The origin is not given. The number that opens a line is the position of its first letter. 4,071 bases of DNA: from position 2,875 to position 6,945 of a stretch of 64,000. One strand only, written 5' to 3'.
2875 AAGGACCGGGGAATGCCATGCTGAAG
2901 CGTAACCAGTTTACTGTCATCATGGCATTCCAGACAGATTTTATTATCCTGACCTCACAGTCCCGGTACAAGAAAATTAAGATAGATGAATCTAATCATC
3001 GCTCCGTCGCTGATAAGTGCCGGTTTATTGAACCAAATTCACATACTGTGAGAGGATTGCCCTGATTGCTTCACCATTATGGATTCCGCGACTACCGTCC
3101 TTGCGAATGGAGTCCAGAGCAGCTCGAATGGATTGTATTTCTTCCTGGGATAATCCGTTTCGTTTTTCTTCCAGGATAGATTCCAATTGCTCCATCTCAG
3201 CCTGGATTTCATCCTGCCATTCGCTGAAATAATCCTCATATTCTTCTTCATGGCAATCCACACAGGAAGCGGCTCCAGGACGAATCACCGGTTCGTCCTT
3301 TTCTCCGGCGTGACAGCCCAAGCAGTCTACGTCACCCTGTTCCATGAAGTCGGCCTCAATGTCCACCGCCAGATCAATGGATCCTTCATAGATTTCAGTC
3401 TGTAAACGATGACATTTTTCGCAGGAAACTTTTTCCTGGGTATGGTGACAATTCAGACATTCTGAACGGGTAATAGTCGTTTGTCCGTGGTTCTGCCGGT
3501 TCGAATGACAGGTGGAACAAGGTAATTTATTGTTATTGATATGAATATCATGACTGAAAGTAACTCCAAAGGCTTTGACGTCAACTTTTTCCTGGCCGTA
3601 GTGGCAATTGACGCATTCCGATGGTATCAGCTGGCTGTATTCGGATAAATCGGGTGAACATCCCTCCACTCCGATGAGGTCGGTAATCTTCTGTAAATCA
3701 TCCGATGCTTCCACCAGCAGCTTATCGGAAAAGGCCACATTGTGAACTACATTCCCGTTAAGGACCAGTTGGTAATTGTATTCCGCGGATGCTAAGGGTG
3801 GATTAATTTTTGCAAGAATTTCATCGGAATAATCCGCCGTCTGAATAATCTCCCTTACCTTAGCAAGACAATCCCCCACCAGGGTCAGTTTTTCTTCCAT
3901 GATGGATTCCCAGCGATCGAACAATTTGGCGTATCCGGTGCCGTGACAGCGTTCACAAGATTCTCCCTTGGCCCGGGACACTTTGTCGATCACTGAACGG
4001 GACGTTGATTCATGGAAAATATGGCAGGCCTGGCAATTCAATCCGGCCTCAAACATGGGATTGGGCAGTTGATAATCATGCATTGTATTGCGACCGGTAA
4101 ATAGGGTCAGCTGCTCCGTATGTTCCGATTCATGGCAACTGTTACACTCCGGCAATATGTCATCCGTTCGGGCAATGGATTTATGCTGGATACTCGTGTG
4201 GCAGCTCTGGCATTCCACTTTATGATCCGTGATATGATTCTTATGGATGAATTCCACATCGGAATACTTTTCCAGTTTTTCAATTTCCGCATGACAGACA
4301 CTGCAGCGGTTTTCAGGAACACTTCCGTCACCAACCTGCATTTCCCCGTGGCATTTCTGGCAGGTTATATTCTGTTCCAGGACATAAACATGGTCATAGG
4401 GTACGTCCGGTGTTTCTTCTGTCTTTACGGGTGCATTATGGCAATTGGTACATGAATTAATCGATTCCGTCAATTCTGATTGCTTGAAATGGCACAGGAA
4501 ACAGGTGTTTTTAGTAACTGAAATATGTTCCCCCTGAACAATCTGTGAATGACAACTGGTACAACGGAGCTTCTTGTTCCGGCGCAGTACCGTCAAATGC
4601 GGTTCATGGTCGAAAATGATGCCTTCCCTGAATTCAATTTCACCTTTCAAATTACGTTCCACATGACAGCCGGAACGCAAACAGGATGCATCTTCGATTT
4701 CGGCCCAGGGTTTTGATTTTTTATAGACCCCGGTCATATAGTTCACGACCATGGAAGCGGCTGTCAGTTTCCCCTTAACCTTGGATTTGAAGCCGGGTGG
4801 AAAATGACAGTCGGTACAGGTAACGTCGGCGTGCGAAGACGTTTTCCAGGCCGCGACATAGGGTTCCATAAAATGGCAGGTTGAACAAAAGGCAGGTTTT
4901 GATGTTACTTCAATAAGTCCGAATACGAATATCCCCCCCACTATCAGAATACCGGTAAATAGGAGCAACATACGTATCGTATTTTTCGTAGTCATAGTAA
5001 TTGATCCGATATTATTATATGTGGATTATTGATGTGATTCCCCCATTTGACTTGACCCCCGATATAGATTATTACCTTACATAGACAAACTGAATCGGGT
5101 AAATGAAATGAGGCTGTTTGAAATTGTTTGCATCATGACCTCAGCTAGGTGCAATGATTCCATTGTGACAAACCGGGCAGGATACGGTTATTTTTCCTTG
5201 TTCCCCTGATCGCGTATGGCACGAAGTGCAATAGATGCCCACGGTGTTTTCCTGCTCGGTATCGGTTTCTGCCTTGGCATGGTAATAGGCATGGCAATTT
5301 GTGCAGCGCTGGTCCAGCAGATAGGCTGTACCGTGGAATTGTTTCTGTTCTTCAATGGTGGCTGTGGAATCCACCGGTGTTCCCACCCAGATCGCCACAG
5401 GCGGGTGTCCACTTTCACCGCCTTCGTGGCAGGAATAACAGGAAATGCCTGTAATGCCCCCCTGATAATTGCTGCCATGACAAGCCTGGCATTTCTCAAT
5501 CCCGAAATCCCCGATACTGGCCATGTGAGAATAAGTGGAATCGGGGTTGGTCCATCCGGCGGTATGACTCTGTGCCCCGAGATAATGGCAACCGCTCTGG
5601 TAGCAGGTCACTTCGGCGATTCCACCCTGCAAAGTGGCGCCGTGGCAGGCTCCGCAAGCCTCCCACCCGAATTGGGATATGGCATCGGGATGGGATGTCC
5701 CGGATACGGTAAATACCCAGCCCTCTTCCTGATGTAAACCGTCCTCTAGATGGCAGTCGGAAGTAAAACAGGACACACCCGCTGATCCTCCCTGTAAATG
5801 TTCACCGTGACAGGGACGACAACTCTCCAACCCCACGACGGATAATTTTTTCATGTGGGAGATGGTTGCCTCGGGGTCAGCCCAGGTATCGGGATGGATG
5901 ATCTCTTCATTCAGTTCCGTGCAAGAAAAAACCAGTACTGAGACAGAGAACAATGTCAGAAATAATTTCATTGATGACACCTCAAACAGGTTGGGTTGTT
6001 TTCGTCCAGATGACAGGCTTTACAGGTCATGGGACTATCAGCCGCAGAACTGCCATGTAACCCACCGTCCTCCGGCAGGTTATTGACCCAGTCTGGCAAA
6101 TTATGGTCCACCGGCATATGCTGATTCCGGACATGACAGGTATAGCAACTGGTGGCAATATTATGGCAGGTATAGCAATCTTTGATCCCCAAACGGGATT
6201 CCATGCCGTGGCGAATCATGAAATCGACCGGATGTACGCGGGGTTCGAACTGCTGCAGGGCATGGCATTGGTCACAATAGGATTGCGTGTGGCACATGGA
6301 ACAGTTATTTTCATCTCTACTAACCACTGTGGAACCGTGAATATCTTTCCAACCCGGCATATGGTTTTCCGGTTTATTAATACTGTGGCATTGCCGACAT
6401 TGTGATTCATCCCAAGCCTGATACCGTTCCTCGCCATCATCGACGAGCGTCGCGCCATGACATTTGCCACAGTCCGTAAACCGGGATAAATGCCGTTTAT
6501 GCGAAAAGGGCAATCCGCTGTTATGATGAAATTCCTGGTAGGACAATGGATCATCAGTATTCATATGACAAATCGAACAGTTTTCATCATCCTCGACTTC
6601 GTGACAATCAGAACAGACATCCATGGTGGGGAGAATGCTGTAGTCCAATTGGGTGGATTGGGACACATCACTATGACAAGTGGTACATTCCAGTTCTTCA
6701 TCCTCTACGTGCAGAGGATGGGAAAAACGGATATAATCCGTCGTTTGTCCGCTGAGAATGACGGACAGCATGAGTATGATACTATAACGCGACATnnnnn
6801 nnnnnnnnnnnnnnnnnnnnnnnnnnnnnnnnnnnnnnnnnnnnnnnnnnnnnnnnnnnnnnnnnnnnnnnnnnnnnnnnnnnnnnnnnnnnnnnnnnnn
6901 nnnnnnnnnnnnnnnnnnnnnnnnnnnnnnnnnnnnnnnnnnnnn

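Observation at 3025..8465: Candidate porin-cytochrome electron conduit: MerR regulator, beta-barrel, 11-haem periplasmic cytochrome, haem lipoprotein and NapC/NirT-anchored 17-haem cytochrome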

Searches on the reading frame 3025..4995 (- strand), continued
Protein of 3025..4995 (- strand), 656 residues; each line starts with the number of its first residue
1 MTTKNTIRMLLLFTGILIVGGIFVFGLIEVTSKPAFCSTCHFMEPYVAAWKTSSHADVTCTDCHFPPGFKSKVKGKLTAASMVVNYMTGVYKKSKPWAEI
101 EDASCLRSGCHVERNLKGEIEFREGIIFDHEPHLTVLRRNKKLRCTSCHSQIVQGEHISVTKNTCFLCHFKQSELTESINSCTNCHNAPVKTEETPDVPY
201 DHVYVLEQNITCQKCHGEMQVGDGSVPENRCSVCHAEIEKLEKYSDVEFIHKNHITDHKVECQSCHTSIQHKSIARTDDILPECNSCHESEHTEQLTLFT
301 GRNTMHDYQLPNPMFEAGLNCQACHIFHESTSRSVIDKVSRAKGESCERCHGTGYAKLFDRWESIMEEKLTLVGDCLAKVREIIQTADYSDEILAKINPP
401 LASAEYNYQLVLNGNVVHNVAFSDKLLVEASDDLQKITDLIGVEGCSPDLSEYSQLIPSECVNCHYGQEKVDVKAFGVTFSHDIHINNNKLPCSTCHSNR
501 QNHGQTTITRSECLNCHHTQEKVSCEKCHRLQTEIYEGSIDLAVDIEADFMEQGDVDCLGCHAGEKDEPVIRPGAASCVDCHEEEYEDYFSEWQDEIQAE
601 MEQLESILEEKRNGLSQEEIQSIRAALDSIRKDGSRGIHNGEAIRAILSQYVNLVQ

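Call 41: search_protein_families(library=pfam, proteins=[L010:4551-6728:-, L010:6730-7671:-, L010:8763-10691:-, L010:11819-13306:+, L008:6562-7296:+, L008:7254-8042:+, L008:8039-9250:+, L008:2417-3703:+, L008:1371-2435:+, L008:9385-12240:-], max_evalue=0.001)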
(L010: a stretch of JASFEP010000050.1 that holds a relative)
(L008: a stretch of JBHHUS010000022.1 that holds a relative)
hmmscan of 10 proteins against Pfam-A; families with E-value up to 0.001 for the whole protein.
L010:4551-6728:- (725 aa): 1 family
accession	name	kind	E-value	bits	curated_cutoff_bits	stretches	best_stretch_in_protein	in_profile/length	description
PF11854.14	MtrB_PioB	-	1.9e-07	30.5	23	1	390-450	335-395/635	Putative outer membrane beta-barrel porin, MtrB/PioB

L010:6730-7671:- (313 aa): 6 families
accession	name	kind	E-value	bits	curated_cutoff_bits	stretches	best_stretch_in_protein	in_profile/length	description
PF09699.15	Paired_CXXCH_1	-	4.3e-34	116.4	20.6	3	213-249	1-38/41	Doubled CXXCH motif (Paired_CXXCH_1)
PF22678.1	Cytochrom_c_NrfB-like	-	8.2e-16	58.7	27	1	70-142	1-75/89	Cytochrome c-type protein NrfB-like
PF14522.11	Cytochrome_C7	-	7.8e-11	42.1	24.8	1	36-109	12-67/67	Cytochrome c7 and related cytochrome c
PF14537.11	Cytochrom_c3_2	-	2.7e-10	41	25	1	121-202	2-78/79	Cytochrome c3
PF22113.1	Mtrc-MtrF_II-IV_dom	-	9.3e-07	29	30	0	195-295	6-92/176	Outer membrane cytochrome MtrC/MtrF-like, domains II/IV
PF13435.11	Cytochrome_C554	-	1.5e-06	29.5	20.8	0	96-133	43-84/84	Cytochrome c554 and c-prime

L010:8763-10691:- (642 aa): 5 families
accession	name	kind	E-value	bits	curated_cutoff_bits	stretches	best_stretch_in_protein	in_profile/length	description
PF01292.26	Ni_hydr_CYTB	-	1.1e-12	48.5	30.1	1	435-610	8-167/179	Prokaryotic cytochrome b561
PF14522.11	Cytochrome_C7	-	4.1e-12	46.2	24.8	0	193-263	12-66/67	Cytochrome c7 and related cytochrome c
PF22113.1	Mtrc-MtrF_II-IV_dom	-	3.9e-10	40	30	1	120-266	3-166/176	Outer membrane cytochrome MtrC/MtrF-like, domains II/IV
PF14537.11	Cytochrom_c3_2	-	6.8e-09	36.5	25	0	68-159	4-79/79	Cytochrome c3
PF09699.15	Paired_CXXCH_1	-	3.1e-05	24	20.6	0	195-237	6-40/41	Doubled CXXCH motif (Paired_CXXCH_1)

L010:11819-13306:+ (495 aa): 6 families
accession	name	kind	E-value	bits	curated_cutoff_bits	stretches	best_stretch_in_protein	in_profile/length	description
PF13447.11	Multi-haem_cyto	-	1.7e-17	64.1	21.9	1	235-310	97-174/269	Seven times multi-haem cytochrome CxxCH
PF14522.11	Cytochrome_C7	-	6.5e-10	39.1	24.8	1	181-260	9-66/67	Cytochrome c7 and related cytochrome c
PF13435.11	Cytochrome_C554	-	1.2e-08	36.1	20.8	0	127-203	2-66/84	Cytochrome c554 and c-prime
PF22113.1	Mtrc-MtrF_II-IV_dom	-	1.6e-07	31.5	30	0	96-310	9-164/176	Outer membrane cytochrome MtrC/MtrF-like, domains II/IV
PF14537.11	Cytochrom_c3_2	-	6.5e-06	27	25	0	181-260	22-78/79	Cytochrome c3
PF09699.15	Paired_CXXCH_1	-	0.00044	20.3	20.6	0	234-261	7-37/41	Doubled CXXCH motif (Paired_CXXCH_1)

L008:6562-7296:+ (244 aa): 3 families
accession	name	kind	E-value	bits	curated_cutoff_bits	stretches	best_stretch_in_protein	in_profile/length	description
PF14522.11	Cytochrome_C7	-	2.2e-11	43.8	24.8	1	173-236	12-66/67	Cytochrome c7 and related cytochrome c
PF14537.11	Cytochrom_c3_2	-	4e-08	34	25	0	60-160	8-78/79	Cytochrome c3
PF09699.15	Paired_CXXCH_1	-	0.00014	21.9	20.6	0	176-210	8-37/41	Doubled CXXCH motif (Paired_CXXCH_1)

L008:7254-8042:+ (262 aa): 12 families
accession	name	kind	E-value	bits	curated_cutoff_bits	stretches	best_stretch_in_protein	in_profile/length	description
PF13247.11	Fer4_11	-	2e-28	98.9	26.2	1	128-222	3-99/100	4Fe-4S dicluster domain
PF12837.12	Fer4_6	-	4.5e-17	61.5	25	2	159-181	1-23/24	4Fe-4S binding domain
PF12838.12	Fer4_7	-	2.5e-15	57.1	27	2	166-217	1-52/52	4Fe-4S dicluster domain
PF12797.12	Fer4_2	-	5e-14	51.6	24.5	2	159-179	2-22/22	4Fe-4S binding domain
PF00037.32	Fer4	-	7.7e-14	51.3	21.1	2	161-182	2-23/24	4Fe-4S binding domain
PF13237.11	Fer4_10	-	1.4e-13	51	25.5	2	131-178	5-53/53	4Fe-4S dicluster domain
PF13187.11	Fer4_9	-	2.8e-10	40.5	27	2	166-217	1-51/52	4Fe-4S dicluster domain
PF25160.1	LdpA_Fe-S-bd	-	5.4e-10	39.4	27.6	1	138-180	5-41/49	LdpA Fe-S cluster-binding domain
PF12798.12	Fer4_3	-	1.8e-09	38.1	27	0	167-181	1-15/15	4Fe-4S binding domain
PF13183.11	Fer4_8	-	1.1e-07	32.7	27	1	63-150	2-67/68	4Fe-4S dicluster domain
PF14697.11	Fer4_21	-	1.9e-06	28.4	35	0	61-78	3-20/59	4Fe-4S dicluster domain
PF12800.12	Fer4_4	-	4.9e-06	26.9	24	0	64-78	2-16/17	4Fe-4S binding domain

L008:8039-9250:+ (403 aa): 1 family
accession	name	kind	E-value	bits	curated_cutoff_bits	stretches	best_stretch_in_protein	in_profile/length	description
PF03916.19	NrfD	-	1.2e-36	127.4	25.8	1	26-347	9-311/313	Polysulphide reductase, NrfD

L008:2417-3703:+ (428 aa): 5 families
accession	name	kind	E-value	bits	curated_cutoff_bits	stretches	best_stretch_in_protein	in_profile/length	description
PF14522.11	Cytochrome_C7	-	5.4e-15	55.4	24.8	1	173-243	14-66/67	Cytochrome c7 and related cytochrome c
PF14537.11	Cytochrom_c3_2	-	1.4e-12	48.4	25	1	58-180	1-79/79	Cytochrome c3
PF09699.15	Paired_CXXCH_1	-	3.7e-11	43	20.6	0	265-299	7-39/41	Doubled CXXCH motif (Paired_CXXCH_1)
PF22113.1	Mtrc-MtrF_II-IV_dom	-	1e-08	35.3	30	0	65-154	83-166/176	Outer membrane cytochrome MtrC/MtrF-like, domains II/IV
PF13435.11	Cytochrome_C554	-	0.0003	22.1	20.8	0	174-272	1-84/84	Cytochrome c554 and c-prime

L008:1371-2435:+ (354 aa): 4 families
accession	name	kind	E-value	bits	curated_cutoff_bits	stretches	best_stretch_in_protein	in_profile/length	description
PF00033.24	Cytochrome_B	-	2.7e-47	161.5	27.2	1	31-209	11-188/189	Cytochrome b/b6/petB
PF13631.11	Cytochrom_B_N_2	-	2.7e-40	138.5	27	1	92-258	2-164/169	Cytochrome b(N-terminal)/b6/petB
PF00032.22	Cytochrom_B_C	-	5e-11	43.2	20.7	1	264-351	2-82/102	Cytochrome b(C-terminal)/b6/petD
PF14358.11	DUF4405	-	0.0009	20.2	26.7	1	40-102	6-63/66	Domain of unknown function (DUF4405)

L008:9385-12240:- (951 aa): 4 families
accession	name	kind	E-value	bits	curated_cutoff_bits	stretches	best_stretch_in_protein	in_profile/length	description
PF13715.12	CarbopepD_reg_2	-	5.8e-22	78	32.2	1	36-118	1-85/88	CarboxypepD_reg-like domain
PF13620.12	CarboxypepD_reg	-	3.2e-16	59.9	32.3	1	35-110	1-82/82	Carboxypeptidase regulatory-like domain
PF07715.20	Plug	-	3.2e-13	50.5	23.9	1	127-236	2-107/107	TonB-dependent Receptor Plug Domain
PF08308.17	PEGA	-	5.6e-07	29.8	20.8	1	50-110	11-66/71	PEGA domain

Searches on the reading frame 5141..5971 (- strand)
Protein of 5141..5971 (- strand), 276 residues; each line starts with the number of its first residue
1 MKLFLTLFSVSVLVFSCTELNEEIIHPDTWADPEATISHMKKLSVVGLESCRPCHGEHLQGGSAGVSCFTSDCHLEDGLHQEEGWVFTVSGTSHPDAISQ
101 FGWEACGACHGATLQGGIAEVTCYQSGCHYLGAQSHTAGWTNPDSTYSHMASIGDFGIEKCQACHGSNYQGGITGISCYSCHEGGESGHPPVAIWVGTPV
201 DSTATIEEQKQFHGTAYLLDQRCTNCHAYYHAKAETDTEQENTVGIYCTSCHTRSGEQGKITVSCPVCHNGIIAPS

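Call 4: search_protein_families(library=pfam, proteins=[window:5141-5971:-], max_evalue=1)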
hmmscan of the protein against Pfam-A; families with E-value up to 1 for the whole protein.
window:5141-5971:- (276 aa): 4 families
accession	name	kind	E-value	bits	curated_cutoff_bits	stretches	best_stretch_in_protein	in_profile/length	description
PF14522.11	Cytochrome_C7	-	6e-07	29.6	24.8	1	212-270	7-67/67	Cytochrome c7 and related cytochrome c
PF22113.1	Mtrc-MtrF_II-IV_dom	-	0.021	14.8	30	0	72-119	125-172/176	Outer membrane cytochrome MtrC/MtrF-like, domains II/IV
PF14537.11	Cytochrom_c3_2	-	0.051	14.5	25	2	160-253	8-79/79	Cytochrome c3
PF18132.6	Tyrosinase_C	-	0.35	11.9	26.9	0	192-237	19-61/121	Tyrosinase C-terminal domain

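Call 5: search_protein_families(library=ncbifam, proteins=[window:5141-5971:-], max_evalue=1)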
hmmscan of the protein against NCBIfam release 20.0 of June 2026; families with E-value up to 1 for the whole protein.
window:5141-5971:- (276 aa): 4 families
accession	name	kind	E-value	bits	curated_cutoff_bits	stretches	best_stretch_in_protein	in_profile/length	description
NF045774.1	cytochro_C551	exception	0.00026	20.9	118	1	3-63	5-62/110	cytochrome c551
NF040967.1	cytc_ExtN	equivalog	0.01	14.7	200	2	44-82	17-53/415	selenite/tellurite reduction operon c-type cytochrome ExtN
NF040968.1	FeS_ExtO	equivalog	0.011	14.5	200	2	44-82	17-53/416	selenite/tellurite reduction operon b-type cytochrome iron-sulfur cluster-binding subunit ExtO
NF045722.1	c3_cytochr_TmcA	equivalog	0.032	14.1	114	1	219-269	79-124/125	acidic tetraheme cytochrome c3 TmcA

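Call 62: search_solved_structures(query=window:5141-5971:-, max_evalue=1)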
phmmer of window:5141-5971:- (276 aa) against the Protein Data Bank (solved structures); distinct sequences matched with E-value up to 1: 4.
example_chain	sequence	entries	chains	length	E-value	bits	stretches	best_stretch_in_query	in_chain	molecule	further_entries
9m8m_C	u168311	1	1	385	0.016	17.8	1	168-217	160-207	Photosynthetic reaction center cytochrome c subunit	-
8wdu_C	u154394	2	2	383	0.28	13.6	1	125-199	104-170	Photosynthetic reaction center cytochrome c subunit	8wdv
1exk_A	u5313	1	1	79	0.43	13.1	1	104-167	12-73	DNAJ PROTEIN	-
7c9r_C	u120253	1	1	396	0.97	11.9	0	139-199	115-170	Photosynthetic reaction center cytochrome c subunit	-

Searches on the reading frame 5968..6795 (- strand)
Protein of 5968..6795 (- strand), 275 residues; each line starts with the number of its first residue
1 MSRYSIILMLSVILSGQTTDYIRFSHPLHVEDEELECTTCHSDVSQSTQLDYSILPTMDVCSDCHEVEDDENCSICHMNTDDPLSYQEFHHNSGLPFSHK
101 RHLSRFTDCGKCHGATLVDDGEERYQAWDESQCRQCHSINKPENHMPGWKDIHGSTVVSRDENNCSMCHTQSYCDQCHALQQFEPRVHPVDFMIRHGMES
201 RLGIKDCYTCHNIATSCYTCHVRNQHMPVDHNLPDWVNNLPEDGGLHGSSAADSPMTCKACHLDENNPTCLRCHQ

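Call 4: search_protein_families(library=pfam, proteins=[window:5968-6795:-], max_evalue=1)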
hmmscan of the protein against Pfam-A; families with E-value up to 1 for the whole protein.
window:5968-6795:- (275 aa): 6 families
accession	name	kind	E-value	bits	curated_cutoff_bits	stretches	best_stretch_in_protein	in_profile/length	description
PF14522.11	Cytochrome_C7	-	1.3e-13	51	24.8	2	97-170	3-67/67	Cytochrome c7 and related cytochrome c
PF22113.1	Mtrc-MtrF_II-IV_dom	-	9.8e-06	25.6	30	2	129-264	5-129/176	Outer membrane cytochrome MtrC/MtrF-like, domains II/IV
PF02085.21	Cytochrom_CIII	-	4.6e-05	24.1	22.9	2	80-172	6-85/101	Class III cytochrome C family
PF14537.11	Cytochrom_c3_2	-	0.00076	20.3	25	2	102-178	2-78/79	Cytochrome c3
PF12773.13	DZR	-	0.043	14.4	27.3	1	32-77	10-42/45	Double zinc ribbon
PF11845.13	Tll0287-like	-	0.79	10.6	24.1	1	18-50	87-117/144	Tll0287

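Call 5: search_protein_families(library=ncbifam, proteins=[window:5968-6795:-], max_evalue=1)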
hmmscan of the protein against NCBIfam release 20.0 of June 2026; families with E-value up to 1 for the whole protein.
window:5968-6795:- (275 aa): 4 families
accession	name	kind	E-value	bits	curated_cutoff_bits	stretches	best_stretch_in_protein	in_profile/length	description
NF041781.1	mnquin_red_QrcA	equivalog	1.6e-07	31.1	180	1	13-170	22-159/174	menaquinone reductase multiheme cytochrome c subunit QrcA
TIGR03508.1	decahem_SO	subfamily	0.0032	17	192.2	1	33-171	116-250/258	DmsE family decaheme c-type cytochrome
NF043011.1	CytC7_Geobact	equivalog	0.0084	16.6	120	1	92-140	30-77/89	cytochrome c7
NF033864.1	cytochrome579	equivalog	0.34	10.6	280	1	173-215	28-70/179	cytochrome 579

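Call 63: search_solved_structures(query=A2, max_evalue=1, show_alignments=1)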
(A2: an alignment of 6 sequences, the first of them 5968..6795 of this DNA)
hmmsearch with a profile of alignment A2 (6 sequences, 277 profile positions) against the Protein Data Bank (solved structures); distinct sequences matched with E-value up to 1: 39.
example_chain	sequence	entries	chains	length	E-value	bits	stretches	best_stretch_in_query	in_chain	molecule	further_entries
3ouq_A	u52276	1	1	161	1.5e-13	53.9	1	20-141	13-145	Cytochrome c family protein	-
6btm_A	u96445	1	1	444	3.7e-12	49.4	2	22-69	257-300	Alternative Complex III subunit A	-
8k9e_A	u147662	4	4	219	4.2e-12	49.2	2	22-68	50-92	Cytochrome c7-like domain-containing protein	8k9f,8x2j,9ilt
6f0k_A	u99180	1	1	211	1.7e-09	40.6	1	25-140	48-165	Cytochrome c family protein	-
6lod_A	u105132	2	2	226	1.9e-06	30.6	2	22-68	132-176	MULTIHEME_CYTC domain-containing protein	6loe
3h4n_A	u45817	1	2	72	0.00062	22.4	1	93-140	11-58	Cytochrome c7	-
3h34_A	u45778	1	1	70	0.00076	22.1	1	93-140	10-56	Cytochrome c7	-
4hb6_A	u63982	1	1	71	0.004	19.7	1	93-142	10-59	PpcA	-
1oah_A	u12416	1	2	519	0.0057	19.2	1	85-144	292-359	CYTOCHROME C NITRITE REDUCTASE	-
3sj0_X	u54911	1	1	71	0.0065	19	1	93-142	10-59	CYTOCHROME C7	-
1os6_A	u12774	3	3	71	0.0069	19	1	93-142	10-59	PpcA | Cytochrome c3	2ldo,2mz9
3bxu_A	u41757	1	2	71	0.0075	18.8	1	92-142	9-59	Cytochrome c3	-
3sel_X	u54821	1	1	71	0.0098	18.5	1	93-142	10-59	CYTOCHROME C7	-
4hc3_A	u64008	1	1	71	0.011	18.3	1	93-142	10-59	PpcA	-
3sj4_X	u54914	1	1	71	0.013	18.1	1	93-142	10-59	CYTOCHROME C7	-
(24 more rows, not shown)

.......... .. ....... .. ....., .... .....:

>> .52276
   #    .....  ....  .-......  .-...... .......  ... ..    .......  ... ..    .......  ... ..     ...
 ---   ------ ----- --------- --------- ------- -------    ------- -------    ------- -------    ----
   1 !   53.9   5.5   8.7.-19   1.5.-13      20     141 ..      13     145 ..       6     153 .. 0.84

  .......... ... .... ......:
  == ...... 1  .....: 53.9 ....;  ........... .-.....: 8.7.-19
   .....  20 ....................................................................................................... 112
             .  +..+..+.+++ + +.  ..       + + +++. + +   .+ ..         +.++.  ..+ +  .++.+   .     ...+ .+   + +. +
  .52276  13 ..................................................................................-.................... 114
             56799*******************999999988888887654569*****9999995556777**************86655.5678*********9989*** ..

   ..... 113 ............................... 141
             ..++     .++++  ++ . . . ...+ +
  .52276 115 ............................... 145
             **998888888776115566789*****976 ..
